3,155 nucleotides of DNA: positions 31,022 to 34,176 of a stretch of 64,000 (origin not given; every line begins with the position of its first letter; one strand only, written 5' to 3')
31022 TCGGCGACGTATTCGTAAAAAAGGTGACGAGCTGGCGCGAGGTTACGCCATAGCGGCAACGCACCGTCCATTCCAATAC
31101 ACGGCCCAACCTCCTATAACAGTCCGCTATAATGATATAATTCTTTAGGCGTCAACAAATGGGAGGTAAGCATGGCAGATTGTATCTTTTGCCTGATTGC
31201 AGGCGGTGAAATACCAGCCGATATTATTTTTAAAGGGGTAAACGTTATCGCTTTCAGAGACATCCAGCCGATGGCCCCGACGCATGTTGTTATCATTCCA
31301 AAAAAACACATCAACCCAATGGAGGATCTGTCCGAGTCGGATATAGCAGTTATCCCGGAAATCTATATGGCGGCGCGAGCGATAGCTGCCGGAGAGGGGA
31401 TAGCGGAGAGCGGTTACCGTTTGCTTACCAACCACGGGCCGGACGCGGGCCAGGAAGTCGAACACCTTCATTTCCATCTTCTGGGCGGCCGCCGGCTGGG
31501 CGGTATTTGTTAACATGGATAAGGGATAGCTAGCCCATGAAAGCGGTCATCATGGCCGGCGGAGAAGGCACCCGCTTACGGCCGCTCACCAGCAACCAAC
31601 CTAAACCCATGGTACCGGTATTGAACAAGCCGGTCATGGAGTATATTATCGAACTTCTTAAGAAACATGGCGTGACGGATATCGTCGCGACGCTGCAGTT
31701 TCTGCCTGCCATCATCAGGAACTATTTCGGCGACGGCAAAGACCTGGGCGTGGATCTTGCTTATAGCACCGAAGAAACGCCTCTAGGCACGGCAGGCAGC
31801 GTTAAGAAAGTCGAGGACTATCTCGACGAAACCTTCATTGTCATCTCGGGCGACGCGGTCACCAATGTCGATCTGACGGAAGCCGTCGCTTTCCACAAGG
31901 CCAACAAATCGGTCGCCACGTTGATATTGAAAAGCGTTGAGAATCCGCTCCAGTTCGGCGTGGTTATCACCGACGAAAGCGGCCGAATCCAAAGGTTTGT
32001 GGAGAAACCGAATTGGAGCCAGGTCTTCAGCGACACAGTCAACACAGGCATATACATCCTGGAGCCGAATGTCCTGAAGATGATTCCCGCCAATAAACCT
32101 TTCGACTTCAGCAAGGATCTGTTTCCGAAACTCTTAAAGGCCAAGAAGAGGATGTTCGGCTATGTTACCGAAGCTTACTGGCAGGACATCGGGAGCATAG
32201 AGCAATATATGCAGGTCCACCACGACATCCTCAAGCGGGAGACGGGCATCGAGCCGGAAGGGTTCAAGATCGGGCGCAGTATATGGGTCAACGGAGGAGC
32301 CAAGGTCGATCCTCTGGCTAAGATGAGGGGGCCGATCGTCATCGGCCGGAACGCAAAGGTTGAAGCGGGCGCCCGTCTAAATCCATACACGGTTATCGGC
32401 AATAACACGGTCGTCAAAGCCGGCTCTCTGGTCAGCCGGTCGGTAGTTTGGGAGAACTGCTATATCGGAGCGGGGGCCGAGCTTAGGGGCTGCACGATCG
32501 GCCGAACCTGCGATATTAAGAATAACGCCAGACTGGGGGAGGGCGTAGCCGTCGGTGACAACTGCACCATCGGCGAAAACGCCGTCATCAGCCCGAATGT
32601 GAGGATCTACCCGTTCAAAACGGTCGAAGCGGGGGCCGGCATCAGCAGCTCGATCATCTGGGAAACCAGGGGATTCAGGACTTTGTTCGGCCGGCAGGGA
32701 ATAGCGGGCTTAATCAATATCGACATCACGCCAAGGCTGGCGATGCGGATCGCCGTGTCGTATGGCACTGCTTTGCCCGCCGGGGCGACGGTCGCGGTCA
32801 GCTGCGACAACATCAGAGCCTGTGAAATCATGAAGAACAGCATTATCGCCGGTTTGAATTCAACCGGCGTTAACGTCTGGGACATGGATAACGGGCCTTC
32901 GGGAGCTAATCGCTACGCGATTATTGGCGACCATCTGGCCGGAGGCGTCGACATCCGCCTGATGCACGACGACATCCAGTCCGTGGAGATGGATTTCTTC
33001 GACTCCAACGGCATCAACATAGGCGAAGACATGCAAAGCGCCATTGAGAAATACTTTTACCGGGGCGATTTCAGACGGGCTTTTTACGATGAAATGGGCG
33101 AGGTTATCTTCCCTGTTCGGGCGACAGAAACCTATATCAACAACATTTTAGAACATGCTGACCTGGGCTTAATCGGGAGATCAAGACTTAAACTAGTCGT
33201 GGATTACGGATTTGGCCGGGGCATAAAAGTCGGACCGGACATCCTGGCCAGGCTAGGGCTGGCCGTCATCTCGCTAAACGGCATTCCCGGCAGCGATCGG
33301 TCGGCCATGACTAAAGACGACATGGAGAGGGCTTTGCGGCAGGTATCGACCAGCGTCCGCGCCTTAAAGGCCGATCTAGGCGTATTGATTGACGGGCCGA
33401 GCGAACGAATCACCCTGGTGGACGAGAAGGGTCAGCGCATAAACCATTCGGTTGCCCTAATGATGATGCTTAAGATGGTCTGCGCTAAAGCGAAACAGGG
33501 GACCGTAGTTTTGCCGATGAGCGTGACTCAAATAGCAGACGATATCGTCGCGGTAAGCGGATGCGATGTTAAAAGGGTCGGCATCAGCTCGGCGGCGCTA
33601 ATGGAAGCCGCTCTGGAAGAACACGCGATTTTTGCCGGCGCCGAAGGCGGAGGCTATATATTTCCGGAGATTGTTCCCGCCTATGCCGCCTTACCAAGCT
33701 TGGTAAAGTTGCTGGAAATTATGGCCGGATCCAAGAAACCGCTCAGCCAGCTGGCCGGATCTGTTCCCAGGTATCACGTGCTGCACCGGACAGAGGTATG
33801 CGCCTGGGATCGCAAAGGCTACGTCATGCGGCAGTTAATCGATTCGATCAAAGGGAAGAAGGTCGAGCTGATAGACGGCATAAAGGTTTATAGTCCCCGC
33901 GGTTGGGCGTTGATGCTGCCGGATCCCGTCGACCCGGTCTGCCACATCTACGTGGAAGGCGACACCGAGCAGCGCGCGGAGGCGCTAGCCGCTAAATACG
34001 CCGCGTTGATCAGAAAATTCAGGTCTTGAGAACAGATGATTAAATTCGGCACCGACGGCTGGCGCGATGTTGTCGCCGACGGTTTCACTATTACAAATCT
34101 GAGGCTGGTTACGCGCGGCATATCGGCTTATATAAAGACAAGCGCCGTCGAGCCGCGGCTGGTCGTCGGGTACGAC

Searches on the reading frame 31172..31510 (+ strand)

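Call 13: search_protein_families(library=pfam, proteins=[window:31172-31510:+], max_evalue=0.001)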
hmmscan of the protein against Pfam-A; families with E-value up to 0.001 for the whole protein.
window:31172-31510:+ (113 aa): 2 families
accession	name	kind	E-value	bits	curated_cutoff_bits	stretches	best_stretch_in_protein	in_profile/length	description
PF01230.28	HIT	-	6.7e-23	81.6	21.5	1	12-108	2-97/98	HIT domain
PF11969.13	DcpS_C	-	9.2e-20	71.7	24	1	4-105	2-101/114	Scavenger mRNA decapping enzyme C-term binding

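Call 14: search_protein_families(library=ncbifam, proteins=[window:31172-31510:+], max_evalue=0.001)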
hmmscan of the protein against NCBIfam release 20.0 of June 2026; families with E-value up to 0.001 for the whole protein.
window:31172-31510:+ (113 aa): 3 families
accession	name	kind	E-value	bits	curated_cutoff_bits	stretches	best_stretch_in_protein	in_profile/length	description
NF007965.0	PRK10687.1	equivalog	2.7e-29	101.7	206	1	3-112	4-113/119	purine nucleoside phosphoramidase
NF045834.1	M_plasma_HinT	exception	6.1e-17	62.4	130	1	5-104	1-99/102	histidine triad protein HinT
NF052622.1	ATPAdlTfActino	equivalog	2.8e-05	23.7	290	1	18-104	54-140/176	ATP adenylyltransferase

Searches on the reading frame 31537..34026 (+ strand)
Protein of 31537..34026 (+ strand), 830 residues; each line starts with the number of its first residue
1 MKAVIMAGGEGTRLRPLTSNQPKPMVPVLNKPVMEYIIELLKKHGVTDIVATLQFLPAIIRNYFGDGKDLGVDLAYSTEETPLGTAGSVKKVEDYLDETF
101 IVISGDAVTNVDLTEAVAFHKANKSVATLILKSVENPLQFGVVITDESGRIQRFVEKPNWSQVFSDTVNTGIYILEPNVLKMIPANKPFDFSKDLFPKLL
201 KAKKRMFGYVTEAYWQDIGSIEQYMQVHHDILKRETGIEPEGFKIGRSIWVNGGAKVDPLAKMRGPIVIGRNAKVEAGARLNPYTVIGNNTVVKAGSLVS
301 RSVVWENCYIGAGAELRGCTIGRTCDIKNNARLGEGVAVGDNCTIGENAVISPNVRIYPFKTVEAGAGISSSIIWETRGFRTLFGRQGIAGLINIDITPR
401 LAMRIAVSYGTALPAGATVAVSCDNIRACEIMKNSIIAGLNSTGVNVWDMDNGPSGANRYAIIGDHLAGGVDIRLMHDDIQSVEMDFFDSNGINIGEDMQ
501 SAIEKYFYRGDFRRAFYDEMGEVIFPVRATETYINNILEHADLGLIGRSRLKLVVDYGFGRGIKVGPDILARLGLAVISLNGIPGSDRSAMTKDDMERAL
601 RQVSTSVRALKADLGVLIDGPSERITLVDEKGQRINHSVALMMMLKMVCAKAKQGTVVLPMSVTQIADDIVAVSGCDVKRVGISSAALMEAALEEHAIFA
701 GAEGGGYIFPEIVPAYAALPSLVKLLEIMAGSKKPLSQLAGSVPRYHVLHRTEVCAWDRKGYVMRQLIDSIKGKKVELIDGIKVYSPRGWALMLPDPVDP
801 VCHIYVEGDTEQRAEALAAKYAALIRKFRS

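Call 13: search_protein_families(library=pfam, proteins=[window:31537-34026:+], max_evalue=0.001)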
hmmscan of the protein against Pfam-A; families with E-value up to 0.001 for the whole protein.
window:31537-34026:+ (830 aa): 9 families
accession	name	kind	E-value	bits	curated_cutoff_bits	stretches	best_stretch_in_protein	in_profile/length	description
PF00483.29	NTP_transferase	-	2.1e-59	201.5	21.2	1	2-233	1-244/245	Nucleotidyl transferase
PF02878.22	PGM_PMM_I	-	2.1e-16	60.3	22.5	1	382-513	2-137/138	Phosphoglucomutase/phosphomannomutase, alpha/beta/alpha domain I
PF00132.30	Hexapep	-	5.3e-16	58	27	2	325-357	2-34/36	Bacterial transferase hexapeptide (six repeats)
PF25084.1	LbH_EIF2B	-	2.1e-15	57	54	1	270-359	7-101/105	EIF2B subunit epsilon LbH domain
PF02879.22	PGM_PMM_II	-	3.7e-13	50.4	29.3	1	532-632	2-103/103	Phosphoglucomutase/phosphomannomutase, alpha/beta/alpha domain II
PF02880.22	PGM_PMM_III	-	2.1e-08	34.7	20.7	1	642-745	7-114/115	Phosphoglucomutase/phosphomannomutase, alpha/beta/alpha domain III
PF12804.13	NTP_transf_3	-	6.1e-08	33.4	27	1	3-121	1-111/160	MobA-like NTP transferase domain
PF24894.1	Hexapep_GlmU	-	3.7e-07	30.6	23.3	1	285-335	35-85/104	GlmU-like, C-terminal hexapeptide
PF14602.12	Hexapep_2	-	1.2e-06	28.6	27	0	306-331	6-30/34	Hexapeptide repeat of succinyl-transferase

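Call 14: search_protein_families(library=ncbifam, proteins=[window:31537-34026:+], max_evalue=0.001)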
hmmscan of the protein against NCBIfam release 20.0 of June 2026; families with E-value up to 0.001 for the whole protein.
window:31537-34026:+ (830 aa): 54 families (the best 25 are shown)
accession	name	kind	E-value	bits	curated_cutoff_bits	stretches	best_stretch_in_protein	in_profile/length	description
NF052502.1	man1P_GTase_Rv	exception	8.7e-81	271.5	440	1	2-350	2-347/352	mannose-1-phosphate guanylyltransferase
TIGR03990.1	Arch_GlmM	equivalog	3.8e-77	260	439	1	382-824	2-443/444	phosphoglucosamine mutase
TIGR03992.1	Arch_glmU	subfamily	6.2e-61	206.4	292.1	1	1-310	1-310/393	bifunctional sugar-1-phosphate nucleotidylyltransferase/acetyltransferase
TIGR01208.1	rmlA_long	equivalog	3.2e-53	180.8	320.25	1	2-334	1-338/353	glucose-1-phosphate thymidylyltransferase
NF041173.1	Sug_nt_acttase_Thmprot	equivalog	1.6e-41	142.6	600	1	1-310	1-310/405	bifunctional sugar-1-phosphate nucleotidylyltransferase/acetyltransferase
NF049965.1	GlMnHpPGnyltfHddC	equivalog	2.8e-37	128.5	300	1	1-227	1-217/221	D-glycero-D-manno-heptose 1-phosphate guanosyltransferase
NF045761.1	NAMPUrTaseMurU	equivalog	3.5e-36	125.2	250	1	1-228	1-224/226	N-acetylmuramate alpha-1-phosphate uridylyltransferase MurU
TIGR02091.1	glgC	equivalog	4e-35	121.6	424.9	1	3-334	3-363/364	glucose-1-phosphate adenylyltransferase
NF003670.0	PRK05293.1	equivalog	4.5e-35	121.3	470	1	3-339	7-364/382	glucose-1-phosphate adenylyltransferase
NF041313.1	UDPGP_AglF_Halo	equivalog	3.7e-34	118.2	400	1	1-183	1-182/234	UTP--glucose-1-phosphate uridylyltransferase AglF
TIGR01455.1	glmM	equivalog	5.4e-33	114.3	447.55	1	384-826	1-441/442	phosphoglucosamine mutase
TIGR02623.1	G1P_cyt_trans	equivalog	1.9e-31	109.4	300.25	2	85-221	106-235/255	glucose-1-phosphate cytidylyltransferase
NF010935.0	PRK14355.1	equivalog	4.5e-29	101.4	718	2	2-181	5-184/459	bifunctional UDP-N-acetylglucosamine diphosphorylase/glucosamine-1-phosphate N-acetyltransferase GlmU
NF002023.0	PRK00844.1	subfamily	3.4e-27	95.3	458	2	89-336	110-384/408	glucose-1-phosphate adenylyltransferase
NF010934.1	PRK14354.1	equivalog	4.5e-27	94.6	450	2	3-181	2-178/447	bifunctional UDP-N-acetylglucosamine diphosphorylase/glucosamine-1-phosphate N-acetyltransferase GlmU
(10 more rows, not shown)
